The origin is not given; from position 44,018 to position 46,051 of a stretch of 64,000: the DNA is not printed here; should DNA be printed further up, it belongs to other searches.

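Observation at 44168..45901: Single 577-aa polypeptide fusing a small-molecule-type SAM methyltransferase to an HNH nuclease via an unknown central domain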

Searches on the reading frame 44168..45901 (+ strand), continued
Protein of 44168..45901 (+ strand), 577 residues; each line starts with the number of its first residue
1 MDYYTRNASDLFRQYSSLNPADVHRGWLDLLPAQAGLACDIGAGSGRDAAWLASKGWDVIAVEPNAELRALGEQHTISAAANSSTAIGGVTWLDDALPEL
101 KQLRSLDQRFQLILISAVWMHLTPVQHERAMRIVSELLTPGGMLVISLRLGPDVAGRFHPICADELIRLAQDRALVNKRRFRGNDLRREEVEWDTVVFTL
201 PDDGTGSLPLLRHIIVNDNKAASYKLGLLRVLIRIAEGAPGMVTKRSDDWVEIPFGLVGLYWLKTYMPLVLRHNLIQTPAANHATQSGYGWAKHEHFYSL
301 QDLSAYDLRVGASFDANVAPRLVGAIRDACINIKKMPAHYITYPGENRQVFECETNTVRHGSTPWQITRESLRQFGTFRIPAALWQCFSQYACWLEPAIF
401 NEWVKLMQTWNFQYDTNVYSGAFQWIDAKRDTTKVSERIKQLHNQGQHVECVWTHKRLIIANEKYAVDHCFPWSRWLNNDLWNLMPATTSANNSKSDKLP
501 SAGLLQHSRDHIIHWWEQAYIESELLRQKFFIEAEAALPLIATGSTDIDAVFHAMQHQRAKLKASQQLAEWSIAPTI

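Call 80: search_protein_families(library=padloc, alignment_id=A4, max_evalue=1e-10)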
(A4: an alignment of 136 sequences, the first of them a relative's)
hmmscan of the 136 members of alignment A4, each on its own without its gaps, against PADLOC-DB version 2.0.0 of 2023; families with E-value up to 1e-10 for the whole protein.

A. member 1, L001:7509-7919:+ (136 aa): 5 families
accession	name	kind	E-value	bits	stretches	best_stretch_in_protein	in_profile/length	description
PDLC04373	PDC-M05B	-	1.1e-59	198.5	1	4-135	5-135/141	-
PDLC04381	PDC-M05B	-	6.5e-29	98.7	1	34-131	4-102/113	-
PDLC04379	PDC-M05B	-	1.6e-19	68.3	1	5-131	3-131/147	-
PDLC04376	PDC-M05B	-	3.1e-14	51.3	1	35-134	12-115/121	-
PDLC04377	PDC-M05B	-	1.2e-11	42.9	1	18-132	15-133/149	-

B. families by the number of members that match (of 136 scanned): 166 families (the first 25 are shown)
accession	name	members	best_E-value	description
PDLC02649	DrmMII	5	5e-104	DrmMII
PDLC03272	MTase_II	5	5.4e-100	Type II methyltransferase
PDLC03232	MTase_II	5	8.7e-81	Type II methyltransferase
PDLC03234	MTase_II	5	4.9e-78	Type II methyltransferase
PDLC03326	MTase_II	5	1.1e-71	Type II methyltransferase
PDLC03378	MTase_II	5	2.8e-66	Type II methyltransferase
PDLC03242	MTase_II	5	4.1e-61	Type II methyltransferase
PDLC02656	DrmMII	5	1.3e-60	DrmMII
PDLC00033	DruM2|DruM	5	7.6e-55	DNA cytosine methylase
PDLC00026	DruM2|DruM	5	6.3e-54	DNA cytosine methylase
PDLC03237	MTase_II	5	7.6e-50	Type II methyltransferase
PDLC02648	DrmMII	5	5.5e-47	DrmMII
PDLC03307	MTase_II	5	1.5e-41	Type II methyltransferase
PDLC03225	MTase_II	5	9.6e-40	Type II methyltransferase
PDLC00031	DruM2|DruM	5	4.4e-37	DNA cytosine methylase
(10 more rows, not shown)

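Call 86: find_related_loci(query=A1, collection=viral_contigs, flank=8000)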
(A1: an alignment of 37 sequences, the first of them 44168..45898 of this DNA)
Query A1 (577 aa) in viral_contigs; peptide patterns used: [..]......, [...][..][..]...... (x = any residue, [..] = any of these).
8 stretches matched a pattern, but none encodes a relative of the query by tblastn (E <= 1e-3).

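Call 87: search_solved_structures(query=L031:4873-7977:+, max_evalue=0.00001)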
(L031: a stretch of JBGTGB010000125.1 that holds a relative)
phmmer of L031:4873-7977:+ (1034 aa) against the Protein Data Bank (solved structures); distinct sequences matched with E-value up to 0.00001: 21.
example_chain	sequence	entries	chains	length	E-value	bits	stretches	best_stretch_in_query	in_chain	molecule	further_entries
7clg_A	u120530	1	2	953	1.2e-85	291.4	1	144-758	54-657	Putative helicase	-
6jde_B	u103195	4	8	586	1.2e-26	96.1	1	307-666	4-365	Putative DNA repair helicase RadD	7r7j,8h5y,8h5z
3h1t_A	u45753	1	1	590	2.6e-19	71.8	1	308-665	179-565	Type I site-specific restriction-modification system, R (Restriction) subunit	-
6p66_A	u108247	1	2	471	2.7e-16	61.8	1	297-493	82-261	DNA repair protein RAD25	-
2fwr_A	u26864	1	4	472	2.7e-16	61.8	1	297-493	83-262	DNA repair protein RAD25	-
6p4f_A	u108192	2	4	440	1.4e-13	52.8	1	580-670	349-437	DNA-dependent ATPase XPBII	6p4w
5tnu_A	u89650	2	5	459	1.6e-13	52.6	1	580-670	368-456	DNA-dependent ATPase XPBII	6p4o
6yvh_H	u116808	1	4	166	5.1e-08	34.4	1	541-646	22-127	Eukaryotic initiation factor 4A-III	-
2j0u_B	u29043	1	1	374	2.8e-07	32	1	534-646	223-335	ATP-DEPENDENT RNA HELICASE DDX48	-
2j0u_A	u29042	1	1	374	2.8e-07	32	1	534-646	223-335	ATP-DEPENDENT RNA HELICASE DDX48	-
7znj_A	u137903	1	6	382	2.9e-07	31.9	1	534-646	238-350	Eukaryotic initiation factor 4A-III, N-terminally processed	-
6qdv_7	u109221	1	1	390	2.9e-07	31.9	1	534-646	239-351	Eukaryotic initiation factor 4A-III, N-terminally processed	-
2hxy_A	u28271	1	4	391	2.9e-07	31.9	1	534-646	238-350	Probable ATP-dependent RNA helicase DDX48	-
2j0q_A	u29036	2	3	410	3.1e-07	31.8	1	534-646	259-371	ATP-DEPENDENT RNA HELICASE DDX48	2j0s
2xb2_A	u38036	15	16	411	3.2e-07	31.8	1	534-646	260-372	EUKARYOTIC INITIATION FACTOR 4A-III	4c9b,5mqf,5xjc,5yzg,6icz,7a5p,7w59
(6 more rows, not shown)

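Call 93: search_protein_families(library=pfam, proteins=[L092:3947-5077:+, L084:5307-5564:+, L084:5542-5997:+, L084:7224-7631:+, L093:3522-3974:+, L096:7522-7884:+, L084:3482-4333:-, L097:296-2485:+, L096:12048-14189:-], max_evalue=0.01)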
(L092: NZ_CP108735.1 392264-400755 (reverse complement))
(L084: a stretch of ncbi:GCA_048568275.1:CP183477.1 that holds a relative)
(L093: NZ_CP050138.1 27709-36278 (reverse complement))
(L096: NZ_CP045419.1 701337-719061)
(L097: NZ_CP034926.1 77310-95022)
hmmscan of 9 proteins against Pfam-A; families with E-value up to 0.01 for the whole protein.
L092:3947-5077:+ (376 aa): 8 families
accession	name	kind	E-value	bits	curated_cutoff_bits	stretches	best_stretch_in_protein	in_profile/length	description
PF13489.12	Methyltransf_23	-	2.7e-11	43.9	27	1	40-186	11-163/164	Methyltransferase domain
PF13649.12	Methyltransf_25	-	6.1e-10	40.1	27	1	53-147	1-96/97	Methyltransferase domain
PF08241.18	Methyltransf_11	-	2.4e-07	31.7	21.2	1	54-150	1-93/95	Methyltransferase domain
PF08242.18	Methyltransf_12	-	5.9e-07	30.6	30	1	54-148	1-96/98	Methyltransferase domain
PF03848.20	TehB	-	1.9e-05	24.6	20.4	1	35-133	15-113/193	Tellurite resistance protein TehB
PF00583.31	Acetyltransf_1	-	8.4e-05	23.3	20.7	1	233-347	6-112/116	Acetyltransferase (GNAT) family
PF13673.13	Acetyltransf_10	-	0.00038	20.9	23.6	1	239-365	9-121/128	Acetyltransferase (GNAT) domain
PF05401.17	NodS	-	0.00042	20.7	24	1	51-159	45-151/201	Nodulation protein S (NodS)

L084:5307-5564:+ (85 aa): 0 families

L084:5542-5997:+ (151 aa): 0 families

L084:7224-7631:+ (135 aa): 0 families

L093:3522-3974:+ (150 aa): 0 families

L096:7522-7884:+ (120 aa): 0 families

L084:3482-4333:- (283 aa): 0 families

L097:296-2485:+ (729 aa): 0 families

L096:12048-14189:- (713 aa): 2 families
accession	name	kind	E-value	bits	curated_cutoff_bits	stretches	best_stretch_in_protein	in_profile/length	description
PF08378.17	NERD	-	4.9e-09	37.1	22.1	1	235-333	16-111/111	Nuclease-related domain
PF23151.1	NuiA_2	-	0.0065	17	27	0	512-546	1-36/154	NuiA-like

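Call 94: find_encoding_contigs(protein=P0042, flank=7000, max_places=2)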
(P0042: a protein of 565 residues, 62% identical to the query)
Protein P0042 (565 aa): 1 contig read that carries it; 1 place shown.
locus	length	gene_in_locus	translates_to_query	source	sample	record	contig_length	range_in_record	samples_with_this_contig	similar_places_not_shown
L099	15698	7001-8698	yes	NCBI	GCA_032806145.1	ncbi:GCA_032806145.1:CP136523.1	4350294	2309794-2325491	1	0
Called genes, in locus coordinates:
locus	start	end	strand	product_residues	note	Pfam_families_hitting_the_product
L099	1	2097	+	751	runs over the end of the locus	PF01344:Kelch_1 (faint), PF07250:Glyoxal_oxid_N, PF09118:GO-like_E_set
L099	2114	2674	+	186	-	-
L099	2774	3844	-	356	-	PF13450:NAD_binding_8, PF01593:Amino_oxidase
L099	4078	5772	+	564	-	PF00920:ILVD_EDD_N, PF24877:ILV_EDD_C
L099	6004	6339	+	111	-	-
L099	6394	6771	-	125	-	-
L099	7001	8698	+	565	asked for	PF13489:Methyltransf_23, PF08241:Methyltransf_11, PF08242:Methyltransf_12 (weak), PF13649:Methyltransf_25, PF13395:HNH_4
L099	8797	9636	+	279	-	PF13020:NOV_C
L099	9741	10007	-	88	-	PF12643:MazG-like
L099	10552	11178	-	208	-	PF00578:AhpC-TSA, PF08534:Redoxin, PF10417:1-cysPrx_C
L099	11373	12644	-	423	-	PF00817:IMS, PF21999:IMS_HHH_1 (faint), PF11799:IMS_C, PF13438:DUF4113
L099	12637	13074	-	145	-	PF00717:Peptidase_S24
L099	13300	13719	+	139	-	PF13622:4HBT_3, PF03061:4HBT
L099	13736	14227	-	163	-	PF01863:YgjP-like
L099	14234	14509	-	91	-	PF02583:Trns_repr_metal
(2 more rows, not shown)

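Call 95: find_encoding_contigs(protein=P0057, flank=7000, max_places=2)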
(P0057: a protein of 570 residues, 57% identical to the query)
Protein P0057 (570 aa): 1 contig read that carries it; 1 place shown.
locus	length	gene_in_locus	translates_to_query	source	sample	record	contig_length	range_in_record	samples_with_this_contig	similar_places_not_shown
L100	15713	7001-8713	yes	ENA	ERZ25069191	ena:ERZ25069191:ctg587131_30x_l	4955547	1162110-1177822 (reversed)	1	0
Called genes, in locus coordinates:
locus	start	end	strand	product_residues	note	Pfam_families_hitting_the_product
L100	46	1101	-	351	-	PF04444:Dioxygenase_N, PF00775:Dioxygenase_C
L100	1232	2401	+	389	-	PF08028:Acyl-CoA_dh_2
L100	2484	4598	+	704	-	PF01011:PQQ, PF13570:Beta-prop_ACSF4 (faint), PF13360:PQQ_2, PF01011:PQQ, PF13442:Cytochrome_CBB3 (weak)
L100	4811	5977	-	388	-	PF07690:MFS_1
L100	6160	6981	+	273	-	PF00135:COesterase, PF20434:BD-FAE, PF07859:Abhydrolase_3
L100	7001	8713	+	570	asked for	PF13489:Methyltransf_23, PF08241:Methyltransf_11, PF08242:Methyltransf_12, PF13649:Methyltransf_25, PF13395:HNH_4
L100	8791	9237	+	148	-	PF00903:Glyoxalase, PF13669:Glyoxalase_4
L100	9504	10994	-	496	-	PF00883:Peptidase_M17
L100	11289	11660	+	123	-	-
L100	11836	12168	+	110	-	PF07424:TrbM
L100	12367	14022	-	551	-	PF02534:T4SS-DNA_transf (faint), PF12696:TraG-D_C (faint)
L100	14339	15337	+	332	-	PF00437:T2SSE, PF27713:UCP018868 (weak)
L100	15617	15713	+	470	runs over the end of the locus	PF00206:Lyase_1, PF14698:ASL_C2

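Call 96: find_encoding_contigs(protein=P0090, flank=7000, max_places=2)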
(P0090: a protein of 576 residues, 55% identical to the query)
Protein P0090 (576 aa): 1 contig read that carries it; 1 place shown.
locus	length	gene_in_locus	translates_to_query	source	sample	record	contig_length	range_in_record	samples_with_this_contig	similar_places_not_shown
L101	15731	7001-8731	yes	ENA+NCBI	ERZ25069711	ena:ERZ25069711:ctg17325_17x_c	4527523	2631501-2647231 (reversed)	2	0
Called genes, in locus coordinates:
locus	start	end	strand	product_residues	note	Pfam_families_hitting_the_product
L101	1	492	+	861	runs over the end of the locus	PF07715:Plug, PF00593:TonB_dep_Rec_b-barrel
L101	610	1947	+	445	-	PF01979:Amidohydro_1, PF07969:Amidohydro_3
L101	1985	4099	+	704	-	PF01011:PQQ, PF13360:PQQ_2, PF13570:Beta-prop_ACSF4 (faint), PF13360:PQQ_2, PF01011:PQQ, PF13442:Cytochrome_CBB3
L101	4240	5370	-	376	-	PF13173:AAA_14, PF13635:DUF4143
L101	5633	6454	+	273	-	PF00135:COesterase, PF20434:BD-FAE, PF07859:Abhydrolase_3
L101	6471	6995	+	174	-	PF01661:Macro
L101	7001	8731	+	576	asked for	PF13489:Methyltransf_23, PF08241:Methyltransf_11, PF08242:Methyltransf_12, PF13649:Methyltransf_25, PF13395:HNH_4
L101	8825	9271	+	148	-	PF00903:Glyoxalase, PF13669:Glyoxalase_4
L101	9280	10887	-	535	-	PF00883:Peptidase_M17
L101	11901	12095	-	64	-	PF13565:HTH_32 (weak)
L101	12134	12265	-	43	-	-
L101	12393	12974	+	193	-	-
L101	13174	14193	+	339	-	-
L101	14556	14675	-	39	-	-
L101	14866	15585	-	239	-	-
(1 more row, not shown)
